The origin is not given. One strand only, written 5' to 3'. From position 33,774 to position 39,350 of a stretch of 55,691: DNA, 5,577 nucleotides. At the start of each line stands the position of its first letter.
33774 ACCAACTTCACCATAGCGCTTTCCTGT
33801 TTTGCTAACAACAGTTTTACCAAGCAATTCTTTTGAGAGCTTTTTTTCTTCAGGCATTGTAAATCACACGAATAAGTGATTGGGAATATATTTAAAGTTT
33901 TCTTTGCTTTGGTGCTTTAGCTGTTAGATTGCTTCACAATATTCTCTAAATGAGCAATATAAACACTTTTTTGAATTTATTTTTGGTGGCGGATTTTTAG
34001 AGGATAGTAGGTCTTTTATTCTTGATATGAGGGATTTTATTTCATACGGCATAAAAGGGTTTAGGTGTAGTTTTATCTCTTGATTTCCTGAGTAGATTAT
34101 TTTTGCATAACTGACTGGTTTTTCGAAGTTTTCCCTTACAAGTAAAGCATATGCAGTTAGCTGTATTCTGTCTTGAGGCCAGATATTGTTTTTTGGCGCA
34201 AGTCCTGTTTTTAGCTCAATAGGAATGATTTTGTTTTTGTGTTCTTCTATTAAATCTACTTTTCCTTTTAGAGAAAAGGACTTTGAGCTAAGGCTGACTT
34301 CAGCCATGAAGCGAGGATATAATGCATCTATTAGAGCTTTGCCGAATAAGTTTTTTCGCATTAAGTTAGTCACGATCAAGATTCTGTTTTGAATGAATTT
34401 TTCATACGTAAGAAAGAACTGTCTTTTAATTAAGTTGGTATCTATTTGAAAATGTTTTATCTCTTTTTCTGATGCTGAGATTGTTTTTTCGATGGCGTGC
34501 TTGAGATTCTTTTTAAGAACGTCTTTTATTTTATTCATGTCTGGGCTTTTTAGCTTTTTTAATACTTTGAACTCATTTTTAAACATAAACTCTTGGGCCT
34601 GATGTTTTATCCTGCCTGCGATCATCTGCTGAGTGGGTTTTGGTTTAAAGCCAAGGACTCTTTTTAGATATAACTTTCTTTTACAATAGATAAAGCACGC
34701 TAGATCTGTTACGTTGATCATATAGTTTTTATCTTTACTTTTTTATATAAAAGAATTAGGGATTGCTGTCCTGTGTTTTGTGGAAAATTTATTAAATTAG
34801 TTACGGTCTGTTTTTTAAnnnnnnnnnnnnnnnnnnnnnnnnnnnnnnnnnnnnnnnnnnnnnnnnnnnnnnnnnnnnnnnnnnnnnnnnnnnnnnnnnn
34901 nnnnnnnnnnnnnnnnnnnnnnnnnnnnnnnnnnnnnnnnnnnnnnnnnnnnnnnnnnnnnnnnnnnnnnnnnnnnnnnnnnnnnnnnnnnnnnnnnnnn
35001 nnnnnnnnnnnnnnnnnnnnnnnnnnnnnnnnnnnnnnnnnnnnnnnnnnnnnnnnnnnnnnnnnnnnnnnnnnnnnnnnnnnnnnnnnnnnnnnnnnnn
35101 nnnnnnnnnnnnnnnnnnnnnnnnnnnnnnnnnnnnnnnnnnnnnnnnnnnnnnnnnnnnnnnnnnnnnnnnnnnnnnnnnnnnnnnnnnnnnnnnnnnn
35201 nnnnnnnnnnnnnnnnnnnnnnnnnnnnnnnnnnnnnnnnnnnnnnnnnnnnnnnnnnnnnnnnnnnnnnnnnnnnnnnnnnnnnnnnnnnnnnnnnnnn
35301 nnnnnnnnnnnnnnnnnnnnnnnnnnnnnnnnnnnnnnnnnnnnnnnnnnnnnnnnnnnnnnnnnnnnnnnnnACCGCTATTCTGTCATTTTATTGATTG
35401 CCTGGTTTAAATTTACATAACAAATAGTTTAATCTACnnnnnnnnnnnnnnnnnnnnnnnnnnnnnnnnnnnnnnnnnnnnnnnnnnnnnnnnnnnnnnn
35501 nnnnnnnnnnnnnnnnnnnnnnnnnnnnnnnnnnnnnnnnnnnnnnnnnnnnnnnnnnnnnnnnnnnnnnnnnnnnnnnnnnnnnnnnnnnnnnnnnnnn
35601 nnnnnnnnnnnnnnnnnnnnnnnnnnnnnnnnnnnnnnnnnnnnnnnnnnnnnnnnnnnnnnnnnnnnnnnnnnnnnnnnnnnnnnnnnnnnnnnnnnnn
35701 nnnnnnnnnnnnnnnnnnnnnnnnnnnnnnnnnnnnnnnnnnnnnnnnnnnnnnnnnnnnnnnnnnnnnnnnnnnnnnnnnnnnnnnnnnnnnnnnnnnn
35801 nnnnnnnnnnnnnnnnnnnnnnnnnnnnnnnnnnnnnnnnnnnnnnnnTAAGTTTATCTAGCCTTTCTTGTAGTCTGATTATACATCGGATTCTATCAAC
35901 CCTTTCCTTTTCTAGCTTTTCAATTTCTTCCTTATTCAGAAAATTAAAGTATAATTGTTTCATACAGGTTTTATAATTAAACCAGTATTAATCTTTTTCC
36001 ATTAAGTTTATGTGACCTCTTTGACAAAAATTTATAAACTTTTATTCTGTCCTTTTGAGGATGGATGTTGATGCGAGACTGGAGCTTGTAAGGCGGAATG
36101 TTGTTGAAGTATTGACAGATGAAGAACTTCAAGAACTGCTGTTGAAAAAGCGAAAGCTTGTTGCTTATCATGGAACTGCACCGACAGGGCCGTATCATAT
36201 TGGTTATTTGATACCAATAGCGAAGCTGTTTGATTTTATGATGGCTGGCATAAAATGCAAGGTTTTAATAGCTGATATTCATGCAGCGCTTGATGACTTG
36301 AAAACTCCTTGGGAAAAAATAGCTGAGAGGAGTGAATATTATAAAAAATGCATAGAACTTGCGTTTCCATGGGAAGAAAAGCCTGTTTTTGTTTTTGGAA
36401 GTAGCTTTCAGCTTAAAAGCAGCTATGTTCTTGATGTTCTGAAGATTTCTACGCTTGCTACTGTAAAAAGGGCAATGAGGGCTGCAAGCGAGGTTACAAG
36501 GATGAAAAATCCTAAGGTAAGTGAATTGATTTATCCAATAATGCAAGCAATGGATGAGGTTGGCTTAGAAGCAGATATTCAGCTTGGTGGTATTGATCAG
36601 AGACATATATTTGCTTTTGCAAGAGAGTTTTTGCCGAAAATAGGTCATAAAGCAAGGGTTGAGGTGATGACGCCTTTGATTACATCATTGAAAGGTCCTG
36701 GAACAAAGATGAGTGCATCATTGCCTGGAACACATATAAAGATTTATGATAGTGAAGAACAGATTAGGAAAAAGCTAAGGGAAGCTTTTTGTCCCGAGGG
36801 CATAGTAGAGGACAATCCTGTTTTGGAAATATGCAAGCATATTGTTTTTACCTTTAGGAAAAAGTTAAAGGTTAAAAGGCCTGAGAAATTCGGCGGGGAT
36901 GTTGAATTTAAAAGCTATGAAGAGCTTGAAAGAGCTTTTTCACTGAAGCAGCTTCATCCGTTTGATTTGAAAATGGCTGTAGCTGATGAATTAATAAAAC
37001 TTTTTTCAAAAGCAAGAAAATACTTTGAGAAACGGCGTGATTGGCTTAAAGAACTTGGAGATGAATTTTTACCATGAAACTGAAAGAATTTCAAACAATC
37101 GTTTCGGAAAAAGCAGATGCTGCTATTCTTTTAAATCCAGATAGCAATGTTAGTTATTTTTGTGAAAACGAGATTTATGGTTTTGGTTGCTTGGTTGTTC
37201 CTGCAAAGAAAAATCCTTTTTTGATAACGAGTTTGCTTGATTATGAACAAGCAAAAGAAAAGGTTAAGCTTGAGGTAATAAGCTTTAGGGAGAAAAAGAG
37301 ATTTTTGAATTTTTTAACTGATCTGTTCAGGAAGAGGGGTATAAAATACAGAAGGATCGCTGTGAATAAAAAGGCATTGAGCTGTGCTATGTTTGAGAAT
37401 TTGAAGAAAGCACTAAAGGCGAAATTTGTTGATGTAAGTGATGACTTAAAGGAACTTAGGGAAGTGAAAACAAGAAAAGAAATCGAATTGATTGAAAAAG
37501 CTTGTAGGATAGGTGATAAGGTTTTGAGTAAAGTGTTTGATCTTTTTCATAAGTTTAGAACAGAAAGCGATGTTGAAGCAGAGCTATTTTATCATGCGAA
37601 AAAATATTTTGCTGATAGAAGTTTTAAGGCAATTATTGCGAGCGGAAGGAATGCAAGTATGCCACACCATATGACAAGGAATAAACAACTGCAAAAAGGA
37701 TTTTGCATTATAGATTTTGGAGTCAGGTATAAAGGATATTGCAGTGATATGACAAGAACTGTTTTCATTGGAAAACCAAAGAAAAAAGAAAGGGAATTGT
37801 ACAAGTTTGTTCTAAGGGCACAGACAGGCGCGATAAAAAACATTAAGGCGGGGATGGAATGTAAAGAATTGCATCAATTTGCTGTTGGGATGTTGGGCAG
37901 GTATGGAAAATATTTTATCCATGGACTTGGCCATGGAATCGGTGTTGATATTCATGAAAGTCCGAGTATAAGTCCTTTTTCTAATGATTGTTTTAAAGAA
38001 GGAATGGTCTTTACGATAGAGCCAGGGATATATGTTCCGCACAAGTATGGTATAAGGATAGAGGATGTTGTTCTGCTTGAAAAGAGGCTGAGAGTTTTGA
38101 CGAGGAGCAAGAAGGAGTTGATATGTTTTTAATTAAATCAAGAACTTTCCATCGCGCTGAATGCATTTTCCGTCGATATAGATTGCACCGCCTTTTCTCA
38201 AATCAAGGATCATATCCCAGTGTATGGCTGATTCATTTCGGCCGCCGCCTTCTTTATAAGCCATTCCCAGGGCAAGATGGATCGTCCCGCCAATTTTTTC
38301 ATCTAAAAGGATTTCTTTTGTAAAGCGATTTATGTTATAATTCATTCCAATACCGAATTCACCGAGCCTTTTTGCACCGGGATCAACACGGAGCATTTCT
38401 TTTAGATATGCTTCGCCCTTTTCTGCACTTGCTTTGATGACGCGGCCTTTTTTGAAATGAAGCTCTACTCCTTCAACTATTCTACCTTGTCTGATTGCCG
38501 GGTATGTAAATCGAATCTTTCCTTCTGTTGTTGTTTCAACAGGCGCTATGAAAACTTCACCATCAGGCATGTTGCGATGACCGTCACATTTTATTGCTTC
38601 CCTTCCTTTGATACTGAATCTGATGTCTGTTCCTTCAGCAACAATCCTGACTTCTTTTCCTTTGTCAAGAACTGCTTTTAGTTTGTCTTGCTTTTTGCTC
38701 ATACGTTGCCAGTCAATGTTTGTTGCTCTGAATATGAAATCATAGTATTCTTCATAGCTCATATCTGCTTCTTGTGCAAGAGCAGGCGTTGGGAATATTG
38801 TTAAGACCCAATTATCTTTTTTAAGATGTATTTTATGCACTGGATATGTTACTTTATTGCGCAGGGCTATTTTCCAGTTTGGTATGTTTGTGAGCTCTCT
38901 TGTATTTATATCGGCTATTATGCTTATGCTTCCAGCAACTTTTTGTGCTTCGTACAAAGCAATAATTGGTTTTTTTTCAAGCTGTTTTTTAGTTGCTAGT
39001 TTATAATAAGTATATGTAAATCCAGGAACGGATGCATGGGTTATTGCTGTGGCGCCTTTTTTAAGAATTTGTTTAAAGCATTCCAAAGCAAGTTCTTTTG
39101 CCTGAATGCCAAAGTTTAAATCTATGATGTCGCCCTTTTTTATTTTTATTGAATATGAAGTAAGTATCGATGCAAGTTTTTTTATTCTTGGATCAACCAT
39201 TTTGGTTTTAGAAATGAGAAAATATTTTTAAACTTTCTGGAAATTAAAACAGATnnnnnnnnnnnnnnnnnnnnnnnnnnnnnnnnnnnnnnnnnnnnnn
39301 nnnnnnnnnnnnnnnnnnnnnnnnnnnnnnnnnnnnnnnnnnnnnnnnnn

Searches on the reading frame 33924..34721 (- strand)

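Call 53: search_protein_families(library=pfam, proteins=[window:33924-34721:-], max_evalue=0.00001)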
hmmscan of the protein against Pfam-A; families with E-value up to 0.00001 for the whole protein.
window:33924-34721:- (265 aa): 4 families
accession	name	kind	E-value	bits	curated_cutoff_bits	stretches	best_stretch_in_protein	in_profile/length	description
PF01930.23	Cas_Cas4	-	5.8e-21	75.7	22.7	1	126-262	33-158/160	Domain of unknown function DUF83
PF12705.13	PDDEXK_1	-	4.3e-16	60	22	1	3-263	3-247/247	PD-(D/E)XK nuclease superfamily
PF08696.17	Dna2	-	1.1e-06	29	22.4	1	1-157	55-200/204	DNA replication factor Dna2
PF06023.18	Csa1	-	1.1e-06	28.8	27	0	12-217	56-240/292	CRISPR-associated exonuclease Csa1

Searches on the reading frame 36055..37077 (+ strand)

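Call 53: search_protein_families(library=pfam, proteins=[window:36055-37077:+], max_evalue=0.00001)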
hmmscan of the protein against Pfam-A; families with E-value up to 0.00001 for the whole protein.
window:36055-37077:+ (340 aa): 1 family
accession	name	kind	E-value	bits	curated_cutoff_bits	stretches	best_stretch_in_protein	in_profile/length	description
PF00579.31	tRNA-synt_1b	-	1e-53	183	21.1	1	31-318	2-292/292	tRNA synthetases class I (W and Y)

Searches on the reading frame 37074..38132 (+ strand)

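Call 53: search_protein_families(library=pfam, proteins=[window:37074-38132:+], max_evalue=0.00001)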
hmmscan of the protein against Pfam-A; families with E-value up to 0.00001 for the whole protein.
window:37074-38132:+ (352 aa): 2 families
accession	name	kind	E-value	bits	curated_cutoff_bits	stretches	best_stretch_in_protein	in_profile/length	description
PF00557.29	Peptidase_M24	-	1e-63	215.3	23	1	138-336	1-207/208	Metallopeptidase family M24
PF01321.24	Creatinase_N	-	1.9e-17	64.4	22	1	3-131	2-128/128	Creatinase/Prolidase N-terminal domain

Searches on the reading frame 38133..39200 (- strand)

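Call 53: search_protein_families(library=pfam, proteins=[window:38133-39200:-], max_evalue=0.00001)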
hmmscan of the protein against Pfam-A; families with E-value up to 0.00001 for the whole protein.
window:38133-39200:- (355 aa): 1 family
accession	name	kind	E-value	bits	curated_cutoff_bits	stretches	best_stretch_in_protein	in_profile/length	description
PF02073.20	Peptidase_M29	-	5.2e-70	236.7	27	1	4-336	3-386/406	Thermophilic metalloprotease (M29)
